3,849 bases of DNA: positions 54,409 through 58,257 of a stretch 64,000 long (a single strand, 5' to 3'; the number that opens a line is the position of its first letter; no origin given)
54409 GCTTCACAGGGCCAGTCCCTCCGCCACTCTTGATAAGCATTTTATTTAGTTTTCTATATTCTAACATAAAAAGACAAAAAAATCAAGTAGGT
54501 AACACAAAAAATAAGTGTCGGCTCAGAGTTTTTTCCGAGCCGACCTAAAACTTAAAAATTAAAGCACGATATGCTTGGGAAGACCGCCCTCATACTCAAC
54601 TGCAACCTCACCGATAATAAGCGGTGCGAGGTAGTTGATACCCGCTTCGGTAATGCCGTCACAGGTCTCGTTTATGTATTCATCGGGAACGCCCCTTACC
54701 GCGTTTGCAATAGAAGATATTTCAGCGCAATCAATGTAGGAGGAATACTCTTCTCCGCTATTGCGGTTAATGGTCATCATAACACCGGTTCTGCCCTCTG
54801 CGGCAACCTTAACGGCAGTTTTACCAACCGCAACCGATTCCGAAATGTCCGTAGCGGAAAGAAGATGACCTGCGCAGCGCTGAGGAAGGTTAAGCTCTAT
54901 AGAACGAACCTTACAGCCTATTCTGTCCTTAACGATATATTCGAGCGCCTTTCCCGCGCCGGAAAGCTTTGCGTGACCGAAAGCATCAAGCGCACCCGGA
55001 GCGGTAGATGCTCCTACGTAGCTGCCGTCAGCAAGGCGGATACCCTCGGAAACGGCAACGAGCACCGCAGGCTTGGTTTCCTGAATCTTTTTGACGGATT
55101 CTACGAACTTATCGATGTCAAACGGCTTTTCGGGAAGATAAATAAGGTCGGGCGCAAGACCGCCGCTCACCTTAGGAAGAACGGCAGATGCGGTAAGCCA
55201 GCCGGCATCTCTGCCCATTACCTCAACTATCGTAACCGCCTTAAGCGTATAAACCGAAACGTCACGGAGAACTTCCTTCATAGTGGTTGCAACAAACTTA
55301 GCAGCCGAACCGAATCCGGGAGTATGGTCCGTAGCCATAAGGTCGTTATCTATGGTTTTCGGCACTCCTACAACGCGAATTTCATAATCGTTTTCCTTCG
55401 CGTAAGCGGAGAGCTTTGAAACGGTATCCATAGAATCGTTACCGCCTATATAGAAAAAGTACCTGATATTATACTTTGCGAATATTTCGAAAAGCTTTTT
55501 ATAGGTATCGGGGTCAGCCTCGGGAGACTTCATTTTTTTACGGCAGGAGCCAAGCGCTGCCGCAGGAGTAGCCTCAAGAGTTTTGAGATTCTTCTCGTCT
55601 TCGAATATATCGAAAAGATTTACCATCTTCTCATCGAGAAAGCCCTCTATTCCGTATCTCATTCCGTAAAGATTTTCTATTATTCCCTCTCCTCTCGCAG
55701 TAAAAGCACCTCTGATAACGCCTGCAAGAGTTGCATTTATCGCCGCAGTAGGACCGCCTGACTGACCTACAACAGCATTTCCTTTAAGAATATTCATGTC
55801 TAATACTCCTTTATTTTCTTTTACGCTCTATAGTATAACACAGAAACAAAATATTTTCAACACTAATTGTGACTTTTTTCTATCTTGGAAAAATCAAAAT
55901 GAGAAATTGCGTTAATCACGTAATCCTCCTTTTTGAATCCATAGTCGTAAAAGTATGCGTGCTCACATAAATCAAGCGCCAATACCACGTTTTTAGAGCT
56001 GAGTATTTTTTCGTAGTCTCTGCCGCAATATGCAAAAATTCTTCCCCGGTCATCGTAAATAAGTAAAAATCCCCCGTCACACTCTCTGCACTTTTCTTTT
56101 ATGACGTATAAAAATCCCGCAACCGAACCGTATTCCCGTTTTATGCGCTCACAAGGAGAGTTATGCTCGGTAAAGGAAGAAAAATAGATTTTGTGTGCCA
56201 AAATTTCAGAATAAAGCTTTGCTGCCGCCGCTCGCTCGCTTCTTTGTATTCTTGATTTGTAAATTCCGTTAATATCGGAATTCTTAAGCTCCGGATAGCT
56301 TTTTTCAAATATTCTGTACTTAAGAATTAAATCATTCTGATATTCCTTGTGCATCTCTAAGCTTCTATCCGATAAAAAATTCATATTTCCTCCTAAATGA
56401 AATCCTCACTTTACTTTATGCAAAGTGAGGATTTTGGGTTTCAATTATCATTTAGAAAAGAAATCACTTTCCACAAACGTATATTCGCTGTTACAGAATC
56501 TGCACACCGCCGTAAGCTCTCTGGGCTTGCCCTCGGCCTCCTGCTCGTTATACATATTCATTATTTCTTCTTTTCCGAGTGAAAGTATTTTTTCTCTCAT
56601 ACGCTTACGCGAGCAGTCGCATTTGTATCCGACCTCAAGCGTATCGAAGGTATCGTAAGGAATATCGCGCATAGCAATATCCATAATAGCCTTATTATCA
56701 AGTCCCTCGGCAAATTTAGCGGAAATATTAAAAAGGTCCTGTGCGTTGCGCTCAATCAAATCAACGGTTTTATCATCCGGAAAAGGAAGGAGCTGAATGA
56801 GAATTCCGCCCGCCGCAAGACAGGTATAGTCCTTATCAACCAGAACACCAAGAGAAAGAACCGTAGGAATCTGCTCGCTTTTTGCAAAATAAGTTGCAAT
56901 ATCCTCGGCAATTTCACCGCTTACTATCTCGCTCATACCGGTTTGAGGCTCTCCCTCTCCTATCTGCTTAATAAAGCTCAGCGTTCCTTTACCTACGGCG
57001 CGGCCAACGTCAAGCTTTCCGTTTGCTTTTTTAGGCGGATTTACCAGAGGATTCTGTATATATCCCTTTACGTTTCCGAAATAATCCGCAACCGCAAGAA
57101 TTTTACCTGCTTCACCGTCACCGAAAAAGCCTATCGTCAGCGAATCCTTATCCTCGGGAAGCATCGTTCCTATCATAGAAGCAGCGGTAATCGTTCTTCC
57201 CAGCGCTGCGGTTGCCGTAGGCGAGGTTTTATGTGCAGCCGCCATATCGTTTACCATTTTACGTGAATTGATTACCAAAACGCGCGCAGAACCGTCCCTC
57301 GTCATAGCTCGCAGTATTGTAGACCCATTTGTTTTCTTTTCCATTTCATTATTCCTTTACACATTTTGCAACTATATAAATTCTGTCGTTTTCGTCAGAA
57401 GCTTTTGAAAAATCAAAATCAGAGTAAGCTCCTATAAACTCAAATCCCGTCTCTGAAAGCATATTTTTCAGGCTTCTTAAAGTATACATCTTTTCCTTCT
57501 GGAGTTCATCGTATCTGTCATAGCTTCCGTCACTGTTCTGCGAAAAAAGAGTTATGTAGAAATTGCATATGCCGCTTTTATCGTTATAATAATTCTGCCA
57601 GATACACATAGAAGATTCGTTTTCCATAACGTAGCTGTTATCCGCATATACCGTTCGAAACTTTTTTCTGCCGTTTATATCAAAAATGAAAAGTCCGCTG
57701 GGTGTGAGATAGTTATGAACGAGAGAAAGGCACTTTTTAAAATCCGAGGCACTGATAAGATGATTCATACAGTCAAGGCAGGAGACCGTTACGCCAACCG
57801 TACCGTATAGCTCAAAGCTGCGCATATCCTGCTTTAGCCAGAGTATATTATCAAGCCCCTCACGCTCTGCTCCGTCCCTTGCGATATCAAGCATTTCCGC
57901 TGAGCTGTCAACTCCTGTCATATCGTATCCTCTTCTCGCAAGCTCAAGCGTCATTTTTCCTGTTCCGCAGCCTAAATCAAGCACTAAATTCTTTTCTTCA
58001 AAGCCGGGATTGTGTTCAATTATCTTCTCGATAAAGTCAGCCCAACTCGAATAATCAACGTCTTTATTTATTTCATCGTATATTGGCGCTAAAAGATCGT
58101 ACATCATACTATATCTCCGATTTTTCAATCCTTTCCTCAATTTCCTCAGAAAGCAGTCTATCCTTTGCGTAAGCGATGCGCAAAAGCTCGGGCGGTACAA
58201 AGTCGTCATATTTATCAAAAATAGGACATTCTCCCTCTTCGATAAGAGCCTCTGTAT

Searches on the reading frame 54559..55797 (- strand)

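Call 20: search_protein_families(library=ncbifam, proteins=[window:54559-55797:-], max_evalue=0.001)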
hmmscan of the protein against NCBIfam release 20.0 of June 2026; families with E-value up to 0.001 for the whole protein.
window:54559-55797:- (412 aa): 11 families
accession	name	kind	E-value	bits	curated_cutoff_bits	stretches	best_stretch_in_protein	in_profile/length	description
NF010675.0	PRK14072.1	subfamily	4.8e-150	499.9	273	1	5-410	3-402/416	diphosphate--fructose-6-phosphate 1-phosphotransferase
TIGR02483.1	PFK_mixed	subfamily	5.5e-48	163.7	430.55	1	12-345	6-313/325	phosphofructokinase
NF002872.1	PRK03202.1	subfamily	5.9e-43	147.1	253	1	13-347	8-294/323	ATP-dependent 6-phosphofructokinase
NF010674.0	PRK14071.1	equivalog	7e-30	104.1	544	1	12-344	11-322/360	ATP-dependent 6-phosphofructokinase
NF005301.0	PRK06830.1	equivalog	1.1e-29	103.2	400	1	14-344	90-403/445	ATP-dependent 6-phosphofructokinase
TIGR02482.1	PFKA_ATP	equivalog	1.3e-26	93.3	371.35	1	12-251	6-222/301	6-phosphofructokinase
NF005121.0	PRK06555.1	equivalog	2.6e-25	89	395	1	107-205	109-206/404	pyrophosphate--fructose-6-phosphate 1-phosphotransferase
NF041103.1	PFKA_PPi_Ttgales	equivalog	1.2e-18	67.4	550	1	13-347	6-337/407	diphosphate--fructose-6-phosphate 1-phosphotransferase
NF005482.0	PRK07085.1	subfamily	2.8e-18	65.8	446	1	13-202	81-260/558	diphosphate--fructose-6-phosphate 1-phosphotransferase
TIGR02477.1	PFKA_PPi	equivalog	1e-17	63.8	587.95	1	41-205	100-257/539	diphosphate--fructose-6-phosphate 1-phosphotransferase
TIGR02478.1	6PF1K_euk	equivalog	2.2e-14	52.6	708.4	1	12-241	396-604/744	6-phosphofructokinase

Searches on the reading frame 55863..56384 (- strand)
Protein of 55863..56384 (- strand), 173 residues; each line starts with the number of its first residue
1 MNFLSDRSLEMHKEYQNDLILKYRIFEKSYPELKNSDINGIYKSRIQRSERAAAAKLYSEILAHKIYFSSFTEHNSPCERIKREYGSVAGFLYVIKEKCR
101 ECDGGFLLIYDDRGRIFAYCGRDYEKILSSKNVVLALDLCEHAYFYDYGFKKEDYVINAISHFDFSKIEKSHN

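Call 20: search_protein_families(library=ncbifam, proteins=[window:55863-56384:-], max_evalue=0.001)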
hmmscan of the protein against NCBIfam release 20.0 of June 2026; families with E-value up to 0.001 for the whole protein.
window:55863-56384:- (173 aa): 1 family
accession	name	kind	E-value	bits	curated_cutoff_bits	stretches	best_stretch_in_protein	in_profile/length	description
NF041312.1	Superox_dis_Halo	equivalog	1.2e-08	35.2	300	1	78-171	92-187/196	superoxide dismutase [Mn]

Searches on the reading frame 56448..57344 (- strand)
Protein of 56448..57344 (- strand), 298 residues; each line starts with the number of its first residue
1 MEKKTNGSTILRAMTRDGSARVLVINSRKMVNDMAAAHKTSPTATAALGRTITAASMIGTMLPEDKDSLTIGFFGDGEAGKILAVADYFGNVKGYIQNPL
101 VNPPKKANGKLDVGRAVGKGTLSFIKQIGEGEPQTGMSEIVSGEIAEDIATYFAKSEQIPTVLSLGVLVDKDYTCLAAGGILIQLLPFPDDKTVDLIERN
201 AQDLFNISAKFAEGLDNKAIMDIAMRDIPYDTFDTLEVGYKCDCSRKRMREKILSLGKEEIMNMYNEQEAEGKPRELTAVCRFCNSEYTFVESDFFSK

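Call 16: find_related_loci(query=window:56448-57344:-, collection=genome_contigs, flank=10000)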
Query window:56448-57344:- (298 aa) in genome_contigs; peptide patterns used: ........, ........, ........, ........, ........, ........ (x = any residue, [..] = any of these).
74 stretches matched a pattern; 21 encode a relative of the query (tblastn E <= 1e-3); 21 distinct loci.
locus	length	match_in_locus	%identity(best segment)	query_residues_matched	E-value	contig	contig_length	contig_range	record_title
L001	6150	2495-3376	94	1-296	0e+0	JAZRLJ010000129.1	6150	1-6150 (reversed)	MAG: Eubacteriales bacterium isolate T1900045441_YK20190132.MAGScoT_cleanbin_000015 SGB_7110_k141_1545539, whole genome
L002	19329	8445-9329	87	4-298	2e-179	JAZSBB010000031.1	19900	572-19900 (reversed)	MAG: Eubacteriales bacterium isolate T1900044928_TS20190394.MAGScoT_cleanbin_000070 SGB_3406_k141_2588497, whole genome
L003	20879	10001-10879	76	4-296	7e-158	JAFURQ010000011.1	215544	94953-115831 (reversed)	MAG: Clostridia bacterium isolate RGIG4763 Roe_deer_Rectum.Co__c1028137, whole genome shotgun sequence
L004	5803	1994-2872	76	4-296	9e-159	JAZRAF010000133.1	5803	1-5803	MAG: Eubacteriales bacterium isolate T1900045144_TC20190138.MAGScoT_cleanbin_000020 SGB_4933_k141_71795, whole genome sh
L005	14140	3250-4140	77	2-298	9e-157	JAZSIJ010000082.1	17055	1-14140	MAG: Eubacteriales bacterium isolate T1900044572_TS20190038.MAGScoT_cleanbin_000032 SGB_440_k141_1385495, whole genome s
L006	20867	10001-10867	77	8-296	5e-156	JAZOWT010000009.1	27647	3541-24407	MAG: Eubacteriales bacterium isolate T1900045517_YK20190211.MAGScoT_cleanbin_000029 SGB_7632_k141_2407277, whole genome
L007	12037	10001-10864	76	8-295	2e-155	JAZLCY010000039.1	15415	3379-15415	MAG: Eubacteriales bacterium isolate T1900045044_TC20190037.MAGScoT_cleanbin_000013 SGB_4491_k141_1135221, whole genome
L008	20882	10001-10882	77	1-296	1e-154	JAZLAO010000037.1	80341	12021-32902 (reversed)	MAG: Eubacteriales bacterium isolate T1900045075_TC20190069.MAGScoT_cleanbin_000015 SGB_4632_k141_1045295, whole genome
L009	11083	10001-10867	77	8-296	2e-154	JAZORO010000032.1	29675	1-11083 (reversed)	MAG: Eubacteriales bacterium isolate T1900045556_YK20190250.MAGScoT_cleanbin_000015 SGB_7897_k141_3957953, whole genome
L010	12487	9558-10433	76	5-296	6e-154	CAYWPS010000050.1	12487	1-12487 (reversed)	MAG TPA_asm: uncultured Ruminococcus sp. isolate SRP315200_co1_780 genome assembly, contig: NODE_10850_length_12487_cov_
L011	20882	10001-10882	74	3-296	3e-152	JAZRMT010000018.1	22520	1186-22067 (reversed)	MAG: Eubacteriales bacterium isolate T1900045419_YK20190109.MAGScoT_cleanbin_000039 SGB_7039_k141_711587, whole genome s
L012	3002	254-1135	74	3-296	5e-154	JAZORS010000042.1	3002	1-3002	MAG: Eubacteriales bacterium isolate T1900045552_YK20190246.MAGScoT_cleanbin_000036 SGB_7879_k141_857328, whole genome s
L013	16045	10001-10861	70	10-296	4e-135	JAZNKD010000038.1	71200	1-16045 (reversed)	MAG: Eubacteriales bacterium isolate T1900044677_TS20190143.MAGScoT_cleanbin_000011 SGB_1646_k141_275696, whole genome s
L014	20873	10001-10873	69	6-296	6e-135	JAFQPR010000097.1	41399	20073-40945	MAG: Clostridia bacterium isolate RGIG2037 Goat_Colon-1__c836249, whole genome shotgun sequence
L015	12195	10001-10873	69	6-296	2e-134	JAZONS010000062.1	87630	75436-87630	MAG: Eubacteriales bacterium isolate T1900045636_YK20190330.MAGScoT_cleanbin_000013 SGB_8098_k141_884537, whole genome s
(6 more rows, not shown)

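Call 20: search_protein_families(library=ncbifam, proteins=[window:56448-57344:-], max_evalue=0.001)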
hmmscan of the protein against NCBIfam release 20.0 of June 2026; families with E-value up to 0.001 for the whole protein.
window:56448-57344:- (298 aa): 2 families
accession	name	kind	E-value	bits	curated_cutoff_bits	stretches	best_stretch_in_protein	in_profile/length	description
NF001033.0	PRK00114.1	equivalog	5.3e-74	249.1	244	1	9-294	5-285/297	Hsp33 family molecular chaperone HslO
NF002386.0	PRK01402.1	equivalog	7.1e-15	54.8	346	2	29-192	43-212/335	Hsp33 family molecular chaperone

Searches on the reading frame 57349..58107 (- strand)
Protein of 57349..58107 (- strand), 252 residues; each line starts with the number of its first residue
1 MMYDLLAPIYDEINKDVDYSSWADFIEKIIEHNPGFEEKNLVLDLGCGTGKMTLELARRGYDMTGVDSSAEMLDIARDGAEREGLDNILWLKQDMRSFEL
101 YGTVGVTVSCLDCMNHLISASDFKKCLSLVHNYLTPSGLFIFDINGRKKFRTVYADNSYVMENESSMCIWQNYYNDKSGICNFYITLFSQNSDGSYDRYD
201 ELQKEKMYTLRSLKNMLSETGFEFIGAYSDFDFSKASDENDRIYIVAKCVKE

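Call 20: search_protein_families(library=ncbifam, proteins=[window:57349-58107:-], max_evalue=0.001)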
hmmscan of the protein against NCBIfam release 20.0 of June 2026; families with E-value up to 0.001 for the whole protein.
window:57349-58107:- (252 aa): 46 families (the best 25 are shown)
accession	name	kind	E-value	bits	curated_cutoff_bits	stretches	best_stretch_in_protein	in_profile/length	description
NF041820.1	daptide_MTase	equivalog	3.5e-17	62.7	175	1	40-222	38-222/243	daptide-type RiPP biosynthesis methyltransferase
NF043040.1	corrin_prot_MT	hypoth_equivalog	3e-16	59.5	180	1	27-141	32-146/216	corrinoid protein-associated methyltransferase CpaM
NF001244.0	PRK00216.1-5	equivalog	7.4e-14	51.6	216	1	2-102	13-116/236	bifunctional demethylmenaquinone methyltransferase/2-methoxy-6-polyprenyl-1,4-benzoquinol methylase UbiE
TIGR02021.1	BchM-ChlM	equivalog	1.5e-12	47.4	158.9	1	42-130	58-143/218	magnesium protoporphyrin IX methyltransferase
TIGR01934.1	MenG_MenH_UbiE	subfamily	1.2e-11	44.3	158.35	1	2-100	4-102/223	ubiquinone/menaquinone biosynthesis methyltransferase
NF051855.1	GlySarMtaseBact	equivalog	5.7e-11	42.5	350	1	38-247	53-254/259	glycine/sarcosine N-methyltransferase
NF045667.1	MTase_DVU1556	equivalog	6.7e-11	42.1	155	1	35-224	19-162/213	DVU_1556 family methyltransferase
TIGR01983.1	UbiG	equivalog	9.5e-11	41.4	102.95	1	25-145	32-155/228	bifunctional 2-polyprenyl-6-hydroxyphenol methylase/3-demethylubiquinol 3-O-methyltransferase UbiG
TIGR02072.1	BioC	equivalog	1.8e-09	37.7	184.95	1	38-151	34-141/244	malonyl-ACP O-methyltransferase BioC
TIGR04345.1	ovoA_Cterm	equivalog_domain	1.7e-08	34.3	170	1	26-83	33-86/242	putative 4-mercaptohistidine N1-methyltransferase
NF008992.0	PRK12335.1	equivalog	4.1e-08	32.7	303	1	38-102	122-185/289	SAM-dependent methyltransferase TehB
NF009639.0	PRK13168.1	equivalog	7.2e-08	31.7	458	1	37-96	299-358/446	23S rRNA (uracil(1939)-C(5))-methyltransferase RlmD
NF008405.0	PRK11207.1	equivalog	9.7e-08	31.7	218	1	42-109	34-101/198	tellurite resistance methyltransferase TehB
NF053839.1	CPFASynBruc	equivalog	1.1e-07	31.2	600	1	37-160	173-292/410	cyclopropane fatty acid synthase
NF008264.0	PRK11036.1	equivalog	1.8e-07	30.9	366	1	22-93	31-100/261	tRNA uridine 5-oxyacetic acid(34) methyltransferase CmoM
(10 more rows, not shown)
